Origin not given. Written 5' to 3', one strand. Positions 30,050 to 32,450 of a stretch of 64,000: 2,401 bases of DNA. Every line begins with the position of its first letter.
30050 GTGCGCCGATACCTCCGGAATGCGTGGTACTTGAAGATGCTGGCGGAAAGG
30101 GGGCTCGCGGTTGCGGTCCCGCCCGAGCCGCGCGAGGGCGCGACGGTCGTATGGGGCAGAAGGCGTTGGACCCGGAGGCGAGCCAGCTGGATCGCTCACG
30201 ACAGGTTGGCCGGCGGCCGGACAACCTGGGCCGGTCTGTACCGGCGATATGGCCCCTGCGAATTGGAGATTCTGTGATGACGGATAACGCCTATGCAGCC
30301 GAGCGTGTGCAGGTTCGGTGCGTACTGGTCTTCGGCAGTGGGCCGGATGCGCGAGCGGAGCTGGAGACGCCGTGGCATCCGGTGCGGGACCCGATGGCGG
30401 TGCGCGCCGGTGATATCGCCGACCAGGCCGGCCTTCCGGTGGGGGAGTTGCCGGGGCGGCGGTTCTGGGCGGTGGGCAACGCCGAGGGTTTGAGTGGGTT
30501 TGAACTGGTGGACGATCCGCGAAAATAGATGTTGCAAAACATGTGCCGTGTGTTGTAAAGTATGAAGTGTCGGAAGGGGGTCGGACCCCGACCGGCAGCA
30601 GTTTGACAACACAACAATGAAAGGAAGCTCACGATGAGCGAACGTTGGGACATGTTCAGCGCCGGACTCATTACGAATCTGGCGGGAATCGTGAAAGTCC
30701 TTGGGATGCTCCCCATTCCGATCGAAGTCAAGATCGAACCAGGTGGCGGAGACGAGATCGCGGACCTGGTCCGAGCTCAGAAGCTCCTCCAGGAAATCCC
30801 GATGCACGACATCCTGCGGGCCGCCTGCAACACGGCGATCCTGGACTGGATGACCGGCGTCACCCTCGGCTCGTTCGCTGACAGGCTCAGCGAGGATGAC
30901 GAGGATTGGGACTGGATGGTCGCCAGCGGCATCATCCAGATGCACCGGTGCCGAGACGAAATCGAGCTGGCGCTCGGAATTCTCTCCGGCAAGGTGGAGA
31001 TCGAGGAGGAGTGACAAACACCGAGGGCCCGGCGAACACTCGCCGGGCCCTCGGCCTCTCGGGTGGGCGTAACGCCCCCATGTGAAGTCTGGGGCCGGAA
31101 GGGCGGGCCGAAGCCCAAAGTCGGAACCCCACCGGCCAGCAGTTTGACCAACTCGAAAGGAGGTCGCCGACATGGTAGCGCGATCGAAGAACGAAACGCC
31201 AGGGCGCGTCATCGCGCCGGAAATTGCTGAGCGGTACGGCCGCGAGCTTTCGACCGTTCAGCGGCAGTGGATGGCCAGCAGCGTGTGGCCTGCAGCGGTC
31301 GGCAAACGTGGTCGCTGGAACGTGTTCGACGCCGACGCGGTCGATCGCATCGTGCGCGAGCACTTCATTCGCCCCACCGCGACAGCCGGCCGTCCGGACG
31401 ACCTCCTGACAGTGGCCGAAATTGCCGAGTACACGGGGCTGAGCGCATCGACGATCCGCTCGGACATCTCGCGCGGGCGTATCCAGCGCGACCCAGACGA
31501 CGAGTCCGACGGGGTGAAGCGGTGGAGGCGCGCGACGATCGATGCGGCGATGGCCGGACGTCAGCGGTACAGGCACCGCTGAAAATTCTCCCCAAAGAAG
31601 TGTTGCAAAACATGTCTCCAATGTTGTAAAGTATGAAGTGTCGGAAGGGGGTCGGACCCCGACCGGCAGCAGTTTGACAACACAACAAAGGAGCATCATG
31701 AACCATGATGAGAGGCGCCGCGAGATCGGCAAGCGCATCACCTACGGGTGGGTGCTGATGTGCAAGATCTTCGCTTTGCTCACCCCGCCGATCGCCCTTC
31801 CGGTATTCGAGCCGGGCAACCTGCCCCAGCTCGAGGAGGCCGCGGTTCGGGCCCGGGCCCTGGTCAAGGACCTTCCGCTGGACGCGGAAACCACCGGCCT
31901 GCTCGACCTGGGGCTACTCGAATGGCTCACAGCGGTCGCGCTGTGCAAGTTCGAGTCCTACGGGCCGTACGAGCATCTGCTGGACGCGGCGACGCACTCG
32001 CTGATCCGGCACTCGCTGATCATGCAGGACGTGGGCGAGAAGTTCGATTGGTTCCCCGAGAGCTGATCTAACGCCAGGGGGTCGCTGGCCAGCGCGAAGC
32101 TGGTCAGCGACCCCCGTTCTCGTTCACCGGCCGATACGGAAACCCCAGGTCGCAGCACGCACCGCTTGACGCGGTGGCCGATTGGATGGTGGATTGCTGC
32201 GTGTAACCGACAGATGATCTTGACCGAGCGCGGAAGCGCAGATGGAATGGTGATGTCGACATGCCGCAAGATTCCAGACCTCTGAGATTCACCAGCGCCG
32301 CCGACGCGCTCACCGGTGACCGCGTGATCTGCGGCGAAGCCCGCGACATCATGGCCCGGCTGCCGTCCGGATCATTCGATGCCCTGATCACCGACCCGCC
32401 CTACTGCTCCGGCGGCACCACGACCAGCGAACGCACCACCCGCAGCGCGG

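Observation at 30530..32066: Duplicated 89-bp promoter-leader element driving paralogous genes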

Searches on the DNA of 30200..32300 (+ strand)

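Call 4: search_dna_similar(query=window:30200-32300:+, collection=phages, mode=near, max_rows=30)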
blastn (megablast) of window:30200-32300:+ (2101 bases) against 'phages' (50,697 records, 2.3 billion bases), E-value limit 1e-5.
No match.

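Call 17: search_dna_similar(query=window:30523-30633:+, collection=phages, mode=distant, max_evalue=1, max_rows=40)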
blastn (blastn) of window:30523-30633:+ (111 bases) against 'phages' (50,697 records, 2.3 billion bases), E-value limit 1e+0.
No match.

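Call 75: build_rna_model(alignment_id=A2, structure=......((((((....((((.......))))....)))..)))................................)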
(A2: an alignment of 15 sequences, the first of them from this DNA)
Model R1 built from alignment A2 (15 sequences, 75 columns); structure: as given.
model positions 66; base pairs 10; branch points 0; effective number of sequences 5.01; information 0.85 bits per position. Calibrated on 0.2 Mb of random sequence (short: E-values are rough).
structure used (alignment columns):
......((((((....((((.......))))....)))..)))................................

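Call 76: search_with_rna_model(model_id=R1, source=window, filters=off, max_evalue=10, show_alignments=4)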
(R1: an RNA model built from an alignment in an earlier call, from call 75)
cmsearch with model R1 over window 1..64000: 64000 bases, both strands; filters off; matches with E-value up to 10: 8.
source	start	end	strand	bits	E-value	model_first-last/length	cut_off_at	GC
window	30562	30627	+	86.4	3.8e-24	1-66/66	no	0.55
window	31633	31698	+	82.8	4.8e-23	1-66/66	no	0.56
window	31087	31163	+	16.3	0.013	1-66/66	no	0.66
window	30568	30597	-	11.2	0.45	7-36/66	no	0.73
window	31639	31668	-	11.2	0.45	7-36/66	no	0.73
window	21057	21086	+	10.8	0.6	7-37/66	no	0.7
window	28867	28889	+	7.5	6.2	10-33/66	no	0.83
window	8140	8167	+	7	8.6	1-66/66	no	0.39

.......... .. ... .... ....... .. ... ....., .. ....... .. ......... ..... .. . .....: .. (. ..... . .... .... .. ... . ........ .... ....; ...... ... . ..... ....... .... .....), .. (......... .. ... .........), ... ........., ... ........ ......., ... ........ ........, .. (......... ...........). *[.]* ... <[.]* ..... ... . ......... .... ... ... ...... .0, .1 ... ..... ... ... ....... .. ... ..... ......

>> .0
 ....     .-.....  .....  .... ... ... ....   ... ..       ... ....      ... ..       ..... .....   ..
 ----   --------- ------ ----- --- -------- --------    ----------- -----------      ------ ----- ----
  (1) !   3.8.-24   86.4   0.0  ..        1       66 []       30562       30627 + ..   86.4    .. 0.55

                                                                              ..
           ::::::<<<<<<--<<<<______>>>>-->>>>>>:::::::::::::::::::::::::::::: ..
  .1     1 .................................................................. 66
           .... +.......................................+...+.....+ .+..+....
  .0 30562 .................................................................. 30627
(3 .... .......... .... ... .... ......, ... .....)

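Call 77: search_with_rna_model(model_id=R1, sources=[window, L010, L013, L034, L035, L036, L037, L038, L041, L046, L047, L049, L050, L051], filters=default, max_evalue=1, make_alignment=true)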
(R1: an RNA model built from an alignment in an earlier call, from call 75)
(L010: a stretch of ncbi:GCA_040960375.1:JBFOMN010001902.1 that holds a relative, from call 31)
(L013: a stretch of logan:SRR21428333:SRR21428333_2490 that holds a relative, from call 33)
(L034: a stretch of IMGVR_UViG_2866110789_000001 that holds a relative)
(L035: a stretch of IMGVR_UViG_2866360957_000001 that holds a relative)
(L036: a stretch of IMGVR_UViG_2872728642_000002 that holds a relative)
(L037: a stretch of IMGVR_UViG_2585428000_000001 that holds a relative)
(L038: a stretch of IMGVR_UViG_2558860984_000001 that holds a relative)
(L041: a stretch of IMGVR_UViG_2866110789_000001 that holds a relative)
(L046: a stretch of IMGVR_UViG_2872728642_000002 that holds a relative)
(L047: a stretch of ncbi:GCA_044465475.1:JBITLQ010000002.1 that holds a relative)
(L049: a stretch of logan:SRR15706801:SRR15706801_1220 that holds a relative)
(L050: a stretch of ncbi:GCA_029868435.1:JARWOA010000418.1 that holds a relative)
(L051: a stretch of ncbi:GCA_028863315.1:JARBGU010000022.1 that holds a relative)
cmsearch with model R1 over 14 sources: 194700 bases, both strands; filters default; matches with E-value up to 1: 28.
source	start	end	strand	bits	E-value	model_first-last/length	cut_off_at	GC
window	30562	30627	+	86.4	1.2e-23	1-66/66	no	0.55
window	31633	31698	+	82.8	1.5e-22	1-66/66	no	0.56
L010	4616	4679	+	82.7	1.6e-22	1-66/66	no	0.61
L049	5859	5922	+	80.1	1e-21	1-66/66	no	0.59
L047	7402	7465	+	79.5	1.6e-21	1-66/66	no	0.56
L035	3424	3490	+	77.6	5.9e-21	1-66/66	no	0.64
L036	3353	3419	+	72.2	2.6e-19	1-66/66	no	0.61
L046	5666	5732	+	72.2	2.6e-19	1-66/66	no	0.61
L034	3330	3396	+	71.5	4.3e-19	1-66/66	no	0.58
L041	1845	1911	+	71.5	4.3e-19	1-66/66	no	0.58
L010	6194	6255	+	70.2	1.1e-18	1-66/66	no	0.61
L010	5691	5754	+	68.7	3.2e-18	1-66/66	no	0.59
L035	4926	4992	-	66.8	1.2e-17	1-66/66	no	0.54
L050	777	839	+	62.4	2.8e-16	1-66/66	no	0.56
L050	1291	1353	+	62.3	2.9e-16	1-66/66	no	0.57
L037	4476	4540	+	60.2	1.3e-15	1-66/66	no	0.55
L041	6933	7003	+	59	3.1e-15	1-66/66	no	0.66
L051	7394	7457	+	53.4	1.6e-13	1-66/66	no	0.61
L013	1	41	+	41.7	6.2e-10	26-66/66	5'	0.56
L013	1046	1074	+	31.2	1e-06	1-30/66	3'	0.66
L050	199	278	+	26.1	3.6e-05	1-66/66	no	0.68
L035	4956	4986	+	18.6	0.0073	7-36/66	no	0.68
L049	5837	5898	-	17.2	0.02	1-66/66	no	0.55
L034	3309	3372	-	16.2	0.04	1-66/66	no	0.58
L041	1824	1887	-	16.2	0.04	1-66/66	no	0.58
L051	7370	7433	-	15.5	0.067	1-66/66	no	0.5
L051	7916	7995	+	12.2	0.67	1-66/66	no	0.7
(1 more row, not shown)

Alignment A3: 28 matches aligned to the model, 99 columns, each read 5' to 3' on its own strand. Consensus structure (alignment columns), stored with it:
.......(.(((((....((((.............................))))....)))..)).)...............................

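Call 78: search_with_rna_model(model_id=R1, sources=[window, L010, L034, L035, L036, L037, L041, L047, L049, L050, L051], filters=default, max_evalue=1e-12, make_alignment=true)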
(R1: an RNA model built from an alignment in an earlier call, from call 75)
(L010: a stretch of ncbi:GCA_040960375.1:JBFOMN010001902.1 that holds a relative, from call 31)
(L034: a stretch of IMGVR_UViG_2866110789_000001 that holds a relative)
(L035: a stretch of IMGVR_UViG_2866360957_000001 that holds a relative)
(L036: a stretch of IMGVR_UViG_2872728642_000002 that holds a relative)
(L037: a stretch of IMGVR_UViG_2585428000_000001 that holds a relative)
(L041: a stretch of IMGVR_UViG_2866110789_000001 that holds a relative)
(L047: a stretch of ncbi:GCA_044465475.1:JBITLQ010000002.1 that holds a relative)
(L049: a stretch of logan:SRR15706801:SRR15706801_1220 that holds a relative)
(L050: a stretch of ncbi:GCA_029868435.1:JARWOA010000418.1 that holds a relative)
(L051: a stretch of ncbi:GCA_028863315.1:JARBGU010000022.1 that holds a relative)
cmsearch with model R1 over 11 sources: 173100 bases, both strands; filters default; matches with E-value up to 1e-12: 17.
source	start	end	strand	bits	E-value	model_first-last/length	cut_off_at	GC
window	30562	30627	+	86.4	1e-23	1-66/66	no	0.55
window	31633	31698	+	82.8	1.3e-22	1-66/66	no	0.56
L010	4616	4679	+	82.7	1.5e-22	1-66/66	no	0.61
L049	5859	5922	+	80.1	9.3e-22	1-66/66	no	0.59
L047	7402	7465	+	79.5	1.4e-21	1-66/66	no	0.56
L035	3424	3490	+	77.6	5.2e-21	1-66/66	no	0.64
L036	3353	3419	+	72.2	2.3e-19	1-66/66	no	0.61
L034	3330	3396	+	71.5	3.8e-19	1-66/66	no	0.58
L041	1845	1911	+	71.5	3.8e-19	1-66/66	no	0.58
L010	6194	6255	+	70.2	9.7e-19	1-66/66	no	0.61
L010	5691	5754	+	68.7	2.8e-18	1-66/66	no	0.59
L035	4926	4992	-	66.8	1e-17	1-66/66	no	0.54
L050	777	839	+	62.4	2.5e-16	1-66/66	no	0.56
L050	1291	1353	+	62.3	2.6e-16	1-66/66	no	0.57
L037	4476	4540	+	60.2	1.2e-15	1-66/66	no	0.55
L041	6933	7003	+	59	2.8e-15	1-66/66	no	0.66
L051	7394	7457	+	53.4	1.4e-13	1-66/66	no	0.61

Alignment A4: 17 matches aligned to the model, 73 columns, each read 5' to 3' on its own strand. Consensus structure (alignment columns), stored with it:
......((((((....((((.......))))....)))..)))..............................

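Call 81: search_rna_families(source=window, start=30480, end=32200, threshold=evalue, max_evalue=10)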
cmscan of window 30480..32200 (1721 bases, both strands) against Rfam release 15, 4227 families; matches with E-value up to 10: 12.
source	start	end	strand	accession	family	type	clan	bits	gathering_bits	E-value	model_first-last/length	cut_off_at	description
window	32077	32122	+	RF01016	mir-584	Gene; miRNA;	-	19.2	80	1.1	1-97/97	no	mir-584 microRNA precursor family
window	30972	31056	+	RF02865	ncS01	Gene; sRNA;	-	18.7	58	2.3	1-110/110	no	Burkholderia sRNA 1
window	31021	31054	-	RF04159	MIR1437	Gene; miRNA;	-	18.6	168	3.7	1-192/192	no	MIR1437 microRNA precursor family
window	32081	32111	+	RF01837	toga_FSE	Cis-reg; frameshift_element;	-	18.1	40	2.6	1-29/29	no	togavirus ribosomal frameshift element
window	31021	31054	+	RF04159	MIR1437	Gene; miRNA;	-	17.7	168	6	1-192/192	no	MIR1437 microRNA precursor family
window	30945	31059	-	RF02832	Scr5676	Gene; sRNA;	-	17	56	3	1-130/130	no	Streptomyces RNA 5676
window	32077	32115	+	RF00779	MIR474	Gene; miRNA;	-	16.8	48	6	14-90/107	no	MIR474 microRNA precursor family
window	32035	32112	+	RF01670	P17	Gene; sRNA;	-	15.5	45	0.42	1-282/282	no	Pseudomonas sRNA P17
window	31599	31696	-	RF01719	Pseudomon-1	Gene; sRNA;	-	14.9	50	8.4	1-116/116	no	Pseudomon-1/ErsA RNA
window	30972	31054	+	RF01670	P17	Gene; sRNA;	-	14.7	45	0.69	1-282/282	no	Pseudomonas sRNA P17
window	31527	31593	+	RF00060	HgcE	Gene; snRNA; snoRNA; HACA-box;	-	13.6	50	8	1-130/130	no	HgcE RNA (Pab105)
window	31022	31053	-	RF02760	sR035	Gene; sRNA;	-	11.6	233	3.5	166-204/206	no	sR035 sRNA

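Call 120: search_with_rna_model(model_id=R1, sources=[L053], filters=off, max_evalue=1, show_alignments=3)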
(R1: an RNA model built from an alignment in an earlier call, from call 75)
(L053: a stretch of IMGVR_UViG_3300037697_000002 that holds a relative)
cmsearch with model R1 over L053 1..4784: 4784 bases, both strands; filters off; matches with E-value up to 1: 1.
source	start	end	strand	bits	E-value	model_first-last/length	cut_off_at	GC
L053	2641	2653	-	8.8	0.19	16-27/66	no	0.85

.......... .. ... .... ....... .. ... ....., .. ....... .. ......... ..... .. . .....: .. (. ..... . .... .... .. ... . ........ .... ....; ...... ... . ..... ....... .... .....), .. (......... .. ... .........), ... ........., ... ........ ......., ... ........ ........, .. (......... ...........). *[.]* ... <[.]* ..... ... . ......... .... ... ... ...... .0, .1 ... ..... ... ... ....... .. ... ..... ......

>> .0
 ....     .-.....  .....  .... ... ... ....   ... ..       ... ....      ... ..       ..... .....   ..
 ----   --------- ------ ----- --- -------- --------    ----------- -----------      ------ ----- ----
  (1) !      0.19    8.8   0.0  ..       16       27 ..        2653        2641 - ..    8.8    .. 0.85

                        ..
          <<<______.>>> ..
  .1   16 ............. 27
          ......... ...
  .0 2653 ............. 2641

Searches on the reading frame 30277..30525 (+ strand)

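Call 15: search_protein_families(library=pfam, proteins=[window:30277-30525:+], max_evalue=0.01)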
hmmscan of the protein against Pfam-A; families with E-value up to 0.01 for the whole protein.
window:30277-30525:+ (83 aa): 0 families

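Call 16: search_protein_families(library=phrogs, proteins=[window:30277-30525:+], max_evalue=0.01)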
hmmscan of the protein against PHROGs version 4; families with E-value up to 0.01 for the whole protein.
window:30277-30525:+ (83 aa): 1 family
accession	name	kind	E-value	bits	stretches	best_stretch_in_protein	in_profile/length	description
phrog_34071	-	unknown function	1.7e-07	32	1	8-77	5-73/74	-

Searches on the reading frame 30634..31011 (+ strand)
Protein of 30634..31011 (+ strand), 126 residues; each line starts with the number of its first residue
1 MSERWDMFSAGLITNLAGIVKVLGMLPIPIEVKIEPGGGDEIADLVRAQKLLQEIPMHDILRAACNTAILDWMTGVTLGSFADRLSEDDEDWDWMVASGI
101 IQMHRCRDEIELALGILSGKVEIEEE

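Call 15: search_protein_families(library=pfam, proteins=[window:30634-31011:+], max_evalue=0.01)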
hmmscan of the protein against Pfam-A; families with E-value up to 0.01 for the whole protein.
window:30634-31011:+ (126 aa): 0 families

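Call 16: search_protein_families(library=phrogs, proteins=[window:30634-31011:+], max_evalue=0.01)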
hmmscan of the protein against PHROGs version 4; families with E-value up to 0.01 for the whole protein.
window:30634-31011:+ (126 aa): 1 family
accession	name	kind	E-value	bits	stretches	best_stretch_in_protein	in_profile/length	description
phrog_33636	-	unknown function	0.00032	21.4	1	20-109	23-111/123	-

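Call 29: find_encoding_contigs(protein=window:30634-31011:+, flank=3000, max_places=10)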
Protein window:30634-31011:+ (126 aa): 1 contig read that carries it; 1 place shown.
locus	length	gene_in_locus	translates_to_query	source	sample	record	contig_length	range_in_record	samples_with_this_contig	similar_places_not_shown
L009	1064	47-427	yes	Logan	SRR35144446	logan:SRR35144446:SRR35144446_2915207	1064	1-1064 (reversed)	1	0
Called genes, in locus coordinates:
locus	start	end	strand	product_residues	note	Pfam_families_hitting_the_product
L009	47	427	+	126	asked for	-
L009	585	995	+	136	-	PF08281:Sigma70_r4_2 (faint), PF12728:HTH_17 (faint)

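Call 30: find_homologous_proteins(query=window:30634-31011:+, max_evalue=0.01)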
Query window:30634-31011:+ (126 aa): 6 proteins with E <= 0.01 among 29 candidates.
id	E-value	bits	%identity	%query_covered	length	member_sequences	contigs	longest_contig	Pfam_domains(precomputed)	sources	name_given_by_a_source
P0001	5.0e-72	258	100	95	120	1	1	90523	-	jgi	jgi:hypothetical protein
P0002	8.3e-31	125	50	99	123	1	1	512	-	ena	-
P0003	3.6e-30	123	50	99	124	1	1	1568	-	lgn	-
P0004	7.4e-30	121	48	99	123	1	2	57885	-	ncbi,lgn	-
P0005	1.2e-28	118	51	99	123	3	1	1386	-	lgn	-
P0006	3.5e-28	116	50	99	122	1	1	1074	-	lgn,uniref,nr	uniref:hypothetical protein n=1 Tax=Micromonospora sp. NBC_00855 TaxID=2975978 RepID=UPI00224D1AB7|n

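Call 31: find_encoding_contigs(protein=P0004, flank=6000, max_places=6)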
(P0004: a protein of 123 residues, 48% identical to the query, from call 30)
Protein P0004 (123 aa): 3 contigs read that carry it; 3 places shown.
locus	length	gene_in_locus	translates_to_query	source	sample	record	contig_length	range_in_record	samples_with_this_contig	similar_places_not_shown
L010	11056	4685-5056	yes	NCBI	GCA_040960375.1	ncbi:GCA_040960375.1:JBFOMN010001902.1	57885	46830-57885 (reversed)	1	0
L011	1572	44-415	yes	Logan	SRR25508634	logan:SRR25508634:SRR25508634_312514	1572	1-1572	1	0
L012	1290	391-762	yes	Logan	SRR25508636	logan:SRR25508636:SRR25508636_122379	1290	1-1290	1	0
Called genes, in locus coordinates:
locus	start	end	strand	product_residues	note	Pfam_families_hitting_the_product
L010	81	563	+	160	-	PF11969:DcpS_C (weak), PF01230:HIT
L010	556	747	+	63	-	PF24623:Phage_zn_bind_8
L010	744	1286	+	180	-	-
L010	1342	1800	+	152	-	-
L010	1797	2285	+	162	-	-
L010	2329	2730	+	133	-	PF19730:DUF6221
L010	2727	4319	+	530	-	PF03237:Terminase_6N (weak)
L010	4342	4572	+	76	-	-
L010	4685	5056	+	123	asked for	-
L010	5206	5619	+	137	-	PF08281:Sigma70_r4_2 (faint)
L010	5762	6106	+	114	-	PF12957:DUF3846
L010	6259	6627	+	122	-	-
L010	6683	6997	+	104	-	-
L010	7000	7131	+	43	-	-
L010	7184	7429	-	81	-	-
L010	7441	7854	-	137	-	-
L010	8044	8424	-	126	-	-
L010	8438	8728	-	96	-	-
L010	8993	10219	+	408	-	PF13560:HTH_31 (weak)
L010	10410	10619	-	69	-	-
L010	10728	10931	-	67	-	-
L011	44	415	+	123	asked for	-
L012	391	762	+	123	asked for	-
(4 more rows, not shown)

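Call 32: find_encoding_contigs(protein=P0001, flank=3000, max_places=4)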
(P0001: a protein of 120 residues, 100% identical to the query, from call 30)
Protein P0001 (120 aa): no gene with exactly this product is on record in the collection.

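Call 33: find_encoding_contigs(protein=P0006, flank=6000, max_places=6)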
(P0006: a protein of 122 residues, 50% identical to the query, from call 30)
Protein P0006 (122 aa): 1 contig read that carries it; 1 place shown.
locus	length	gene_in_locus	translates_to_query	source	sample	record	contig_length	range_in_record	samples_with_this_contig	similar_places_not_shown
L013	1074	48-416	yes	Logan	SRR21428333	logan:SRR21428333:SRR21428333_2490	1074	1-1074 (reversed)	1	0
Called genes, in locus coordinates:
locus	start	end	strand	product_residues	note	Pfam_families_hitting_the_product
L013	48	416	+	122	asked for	-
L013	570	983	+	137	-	PF13384:HTH_23 (faint), PF08281:Sigma70_r4_2 (faint), PF12728:HTH_17 (faint)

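Call 94: find_homologous_proteins(query=A6, max_evalue=0.001)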
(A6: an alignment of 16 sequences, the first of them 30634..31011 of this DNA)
Query A6 (16 sequences) (126 aa, profile of the alignment): 24 proteins with E <= 0.001 among 2128 candidates.
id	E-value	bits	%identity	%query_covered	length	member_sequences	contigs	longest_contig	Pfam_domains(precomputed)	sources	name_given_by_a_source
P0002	2.1e-42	162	50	99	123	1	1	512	-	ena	-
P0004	2.6e-41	158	48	99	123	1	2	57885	-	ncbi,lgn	-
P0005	3.8e-41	158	51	99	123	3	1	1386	-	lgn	-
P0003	1.2e-40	156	50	99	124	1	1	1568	-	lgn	-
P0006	2.7e-38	149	50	99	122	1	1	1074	-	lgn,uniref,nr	uniref:hypothetical protein n=1 Tax=Micromonospora sp. NBC_00855 TaxID=2975978 RepID=UPI00224D1AB7|n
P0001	2.2e-35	139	100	95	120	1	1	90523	-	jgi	jgi:hypothetical protein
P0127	1.6e-33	133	-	-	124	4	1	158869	-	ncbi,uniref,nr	ncbi:hypothetical protein HCN51_31585 [Nonomuraea sp. FMUSA5-5]|uniref:Uncharacterized protein n=1 T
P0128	3.2e-31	126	27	95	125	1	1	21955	-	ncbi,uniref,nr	ncbi:hypothetical protein C1I98_13405 [Spongiactinospora gelatinilytica]|uniref:Uncharacterized prot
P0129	3.4e-31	126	26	95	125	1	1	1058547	-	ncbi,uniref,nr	ncbi:hypothetical protein DP939_02420 [Spongiactinospora rosea]|uniref:Uncharacterized protein n=1 T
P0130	7.0e-29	118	28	50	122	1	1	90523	-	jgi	jgi:hypothetical protein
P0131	6.9e-23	99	24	95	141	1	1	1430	-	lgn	-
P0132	7.4e-23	99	23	63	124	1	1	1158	-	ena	-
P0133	5.2e-22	96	24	33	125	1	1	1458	-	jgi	jgi:hypothetical protein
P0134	1.1e-21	95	25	95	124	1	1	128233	-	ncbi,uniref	ncbi:hypothetical protein [Nonomuraea sp. NPDC049709]|uniref:hypothetical protein n=1 Tax=Nonomuraea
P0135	2.6e-21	94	22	85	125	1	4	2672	-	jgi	jgi:hypothetical protein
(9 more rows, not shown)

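Call 99: predict_structure(alignment_id=A7)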
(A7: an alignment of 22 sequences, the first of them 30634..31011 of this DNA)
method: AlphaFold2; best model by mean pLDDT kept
length: 126 residues; sequences in the alignment: 22
mean_pLDDT: 94.8   pTM: 0.87
mean pLDDT of the five models: 94.8, 94.5, 94.1, 93.8, 93.8
residues with pLDDT >= 90: 114; 70-90: 11; 50-70: 1; < 50: 0
segments of 3 or more residues with pLDDT < 50: none
pLDDT, mean of each block of 10 residues (from residue 1): 93 97 97 83 95 96 98 97 94 96 98 98 85
secondary structure, 60 per line:
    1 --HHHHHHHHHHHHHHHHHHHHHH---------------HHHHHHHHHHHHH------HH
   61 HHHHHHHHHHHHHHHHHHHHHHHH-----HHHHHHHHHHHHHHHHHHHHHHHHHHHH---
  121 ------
elements in order: H3-24 H40-52 H59-84 H90-117
